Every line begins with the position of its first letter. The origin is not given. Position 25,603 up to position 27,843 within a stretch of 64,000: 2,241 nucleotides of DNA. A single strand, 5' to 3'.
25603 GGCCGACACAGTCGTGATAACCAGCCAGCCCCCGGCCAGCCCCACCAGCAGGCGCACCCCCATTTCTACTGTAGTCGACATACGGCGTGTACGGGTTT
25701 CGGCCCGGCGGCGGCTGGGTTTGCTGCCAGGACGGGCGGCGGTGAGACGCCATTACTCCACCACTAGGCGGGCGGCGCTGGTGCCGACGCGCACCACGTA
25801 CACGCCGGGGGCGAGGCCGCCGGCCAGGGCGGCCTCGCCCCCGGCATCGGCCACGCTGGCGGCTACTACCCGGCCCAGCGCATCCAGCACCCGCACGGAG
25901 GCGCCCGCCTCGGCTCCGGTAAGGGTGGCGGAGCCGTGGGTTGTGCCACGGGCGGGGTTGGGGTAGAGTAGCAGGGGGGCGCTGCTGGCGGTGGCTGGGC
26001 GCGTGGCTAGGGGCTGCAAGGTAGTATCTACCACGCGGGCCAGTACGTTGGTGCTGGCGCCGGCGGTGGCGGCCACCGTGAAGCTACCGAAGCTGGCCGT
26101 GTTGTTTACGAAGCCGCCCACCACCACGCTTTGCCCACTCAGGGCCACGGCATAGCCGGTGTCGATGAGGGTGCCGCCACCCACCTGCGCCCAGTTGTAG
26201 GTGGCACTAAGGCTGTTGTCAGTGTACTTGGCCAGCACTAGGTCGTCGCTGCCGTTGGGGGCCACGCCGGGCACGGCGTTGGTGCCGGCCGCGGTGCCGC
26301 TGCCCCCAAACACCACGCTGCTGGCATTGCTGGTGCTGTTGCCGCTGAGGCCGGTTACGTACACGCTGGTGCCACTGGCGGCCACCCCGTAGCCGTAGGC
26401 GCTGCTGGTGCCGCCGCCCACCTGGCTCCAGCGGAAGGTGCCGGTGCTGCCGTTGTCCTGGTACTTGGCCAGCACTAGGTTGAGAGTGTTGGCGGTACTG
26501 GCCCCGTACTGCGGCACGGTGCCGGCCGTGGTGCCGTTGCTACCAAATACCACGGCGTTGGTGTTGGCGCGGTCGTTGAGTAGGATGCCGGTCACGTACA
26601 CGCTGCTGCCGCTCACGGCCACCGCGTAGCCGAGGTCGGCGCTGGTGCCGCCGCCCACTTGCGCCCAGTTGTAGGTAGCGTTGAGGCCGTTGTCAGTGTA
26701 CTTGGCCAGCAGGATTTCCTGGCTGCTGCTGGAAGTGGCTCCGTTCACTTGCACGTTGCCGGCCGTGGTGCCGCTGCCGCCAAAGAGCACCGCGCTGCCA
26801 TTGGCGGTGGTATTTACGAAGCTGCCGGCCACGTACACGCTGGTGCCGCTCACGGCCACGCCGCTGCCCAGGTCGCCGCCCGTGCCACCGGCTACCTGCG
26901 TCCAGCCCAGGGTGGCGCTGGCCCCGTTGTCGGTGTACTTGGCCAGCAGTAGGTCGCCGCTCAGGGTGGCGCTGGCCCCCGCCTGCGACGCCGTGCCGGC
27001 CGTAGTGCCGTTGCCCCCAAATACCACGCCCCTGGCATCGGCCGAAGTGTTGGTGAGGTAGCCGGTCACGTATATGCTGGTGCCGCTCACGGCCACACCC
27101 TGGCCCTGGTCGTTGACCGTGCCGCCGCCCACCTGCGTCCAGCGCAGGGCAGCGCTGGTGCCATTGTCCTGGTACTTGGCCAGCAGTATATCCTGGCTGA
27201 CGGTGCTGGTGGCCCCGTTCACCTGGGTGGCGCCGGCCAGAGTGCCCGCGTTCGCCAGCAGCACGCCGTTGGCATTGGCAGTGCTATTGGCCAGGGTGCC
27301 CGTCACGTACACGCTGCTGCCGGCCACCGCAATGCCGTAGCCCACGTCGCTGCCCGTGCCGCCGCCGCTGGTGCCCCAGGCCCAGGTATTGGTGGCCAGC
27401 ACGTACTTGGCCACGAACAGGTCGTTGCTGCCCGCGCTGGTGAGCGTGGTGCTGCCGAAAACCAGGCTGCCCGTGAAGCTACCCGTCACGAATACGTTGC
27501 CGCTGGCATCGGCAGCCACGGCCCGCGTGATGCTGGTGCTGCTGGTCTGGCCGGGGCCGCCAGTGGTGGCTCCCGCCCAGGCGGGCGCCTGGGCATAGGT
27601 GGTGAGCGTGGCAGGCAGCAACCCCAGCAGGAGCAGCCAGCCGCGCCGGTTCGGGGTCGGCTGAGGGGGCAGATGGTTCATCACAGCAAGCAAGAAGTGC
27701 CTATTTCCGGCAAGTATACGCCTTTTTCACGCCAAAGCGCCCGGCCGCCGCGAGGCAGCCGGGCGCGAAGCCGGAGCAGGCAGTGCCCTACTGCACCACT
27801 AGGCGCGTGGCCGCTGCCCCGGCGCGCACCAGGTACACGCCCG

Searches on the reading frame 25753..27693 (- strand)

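Call 8: search_protein_families(library=ncbifam, proteins=[window:25753-27693:-])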
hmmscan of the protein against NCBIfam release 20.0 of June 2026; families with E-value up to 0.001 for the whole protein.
window:25753-27693:- (646 aa): 3 families
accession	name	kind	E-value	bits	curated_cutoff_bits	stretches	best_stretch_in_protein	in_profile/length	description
TIGR04183.1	Por_Secre_tail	domain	1.2e-07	31.6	23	1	576-640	1-62/72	T9SS type A sorting domain-containing protein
NF047494.1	Lepto_SBBP_lipo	equivalog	1.3e-06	27.4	400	1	46-134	358-445/466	SBBP repeat beta-propeller lipoprotein, LipL53 family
NF052228.1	T9SS_PorZ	equivalog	0.00017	20.2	260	1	570-618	669-717/757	type IX secretion system anionic LPS delivery protein PorZ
